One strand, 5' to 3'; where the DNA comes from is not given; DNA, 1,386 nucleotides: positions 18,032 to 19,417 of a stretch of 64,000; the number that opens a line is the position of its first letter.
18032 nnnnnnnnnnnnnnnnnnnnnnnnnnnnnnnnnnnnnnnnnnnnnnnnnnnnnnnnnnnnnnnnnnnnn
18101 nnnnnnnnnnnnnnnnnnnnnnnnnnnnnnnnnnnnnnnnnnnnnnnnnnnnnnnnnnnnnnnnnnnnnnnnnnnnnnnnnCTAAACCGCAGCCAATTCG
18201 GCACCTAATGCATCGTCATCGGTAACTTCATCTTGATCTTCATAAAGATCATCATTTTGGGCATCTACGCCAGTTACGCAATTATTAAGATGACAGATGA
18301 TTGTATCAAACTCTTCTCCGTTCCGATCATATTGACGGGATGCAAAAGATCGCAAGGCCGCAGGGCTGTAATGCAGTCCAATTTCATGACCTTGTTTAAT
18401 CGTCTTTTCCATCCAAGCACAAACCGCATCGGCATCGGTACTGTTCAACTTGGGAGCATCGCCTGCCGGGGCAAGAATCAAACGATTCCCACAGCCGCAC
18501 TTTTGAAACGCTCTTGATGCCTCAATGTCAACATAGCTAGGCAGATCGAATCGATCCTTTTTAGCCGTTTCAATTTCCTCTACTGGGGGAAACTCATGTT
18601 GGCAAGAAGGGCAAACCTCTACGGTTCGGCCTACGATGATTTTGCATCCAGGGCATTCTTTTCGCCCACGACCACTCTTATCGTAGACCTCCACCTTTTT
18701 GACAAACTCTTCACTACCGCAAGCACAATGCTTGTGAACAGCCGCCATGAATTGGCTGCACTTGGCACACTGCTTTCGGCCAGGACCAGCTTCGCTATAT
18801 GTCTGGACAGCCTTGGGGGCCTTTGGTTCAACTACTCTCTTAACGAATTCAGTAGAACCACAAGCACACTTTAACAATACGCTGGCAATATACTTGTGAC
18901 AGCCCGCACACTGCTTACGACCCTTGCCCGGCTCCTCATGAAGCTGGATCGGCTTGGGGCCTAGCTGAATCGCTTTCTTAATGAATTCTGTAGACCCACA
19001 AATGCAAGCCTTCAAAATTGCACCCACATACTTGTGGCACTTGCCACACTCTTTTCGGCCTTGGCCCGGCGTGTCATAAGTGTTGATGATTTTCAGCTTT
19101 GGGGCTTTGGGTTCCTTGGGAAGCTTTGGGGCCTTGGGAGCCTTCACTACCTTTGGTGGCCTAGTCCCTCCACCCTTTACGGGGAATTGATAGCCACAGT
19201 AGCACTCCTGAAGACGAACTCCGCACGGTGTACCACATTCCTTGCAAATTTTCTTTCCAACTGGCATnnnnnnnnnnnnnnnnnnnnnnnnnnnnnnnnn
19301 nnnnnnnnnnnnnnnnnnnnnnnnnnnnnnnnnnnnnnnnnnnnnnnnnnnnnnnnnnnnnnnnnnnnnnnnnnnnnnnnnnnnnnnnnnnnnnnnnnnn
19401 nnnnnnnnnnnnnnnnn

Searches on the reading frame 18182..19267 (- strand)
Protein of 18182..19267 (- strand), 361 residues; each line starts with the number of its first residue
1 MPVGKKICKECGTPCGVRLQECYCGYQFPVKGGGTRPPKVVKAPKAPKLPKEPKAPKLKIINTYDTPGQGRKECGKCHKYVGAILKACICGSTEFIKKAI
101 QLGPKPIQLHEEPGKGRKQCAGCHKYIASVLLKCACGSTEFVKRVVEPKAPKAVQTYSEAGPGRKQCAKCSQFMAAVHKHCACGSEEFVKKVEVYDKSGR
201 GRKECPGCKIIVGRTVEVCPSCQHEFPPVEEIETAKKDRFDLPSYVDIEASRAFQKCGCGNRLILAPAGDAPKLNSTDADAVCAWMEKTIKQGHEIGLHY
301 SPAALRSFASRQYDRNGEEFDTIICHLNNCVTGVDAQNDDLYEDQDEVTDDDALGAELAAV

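Call 9: search_protein_families(library=pfam, proteins=[window:18182-19267:-], max_evalue=0.001)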
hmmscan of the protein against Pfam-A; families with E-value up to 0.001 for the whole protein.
window:18182-19267:- (361 aa): 1 family
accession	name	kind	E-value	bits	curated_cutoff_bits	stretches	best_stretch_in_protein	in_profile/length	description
PF10571.15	UPF0547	-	0.00069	20.1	29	1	203-228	1-26/26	Uncharacterised protein family UPF0547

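Call 88: search_protein_families(library=phrogs, proteins=[window:18182-19267:-], max_evalue=0.0001)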
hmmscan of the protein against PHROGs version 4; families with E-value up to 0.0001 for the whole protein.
window:18182-19267:- (361 aa): 0 families
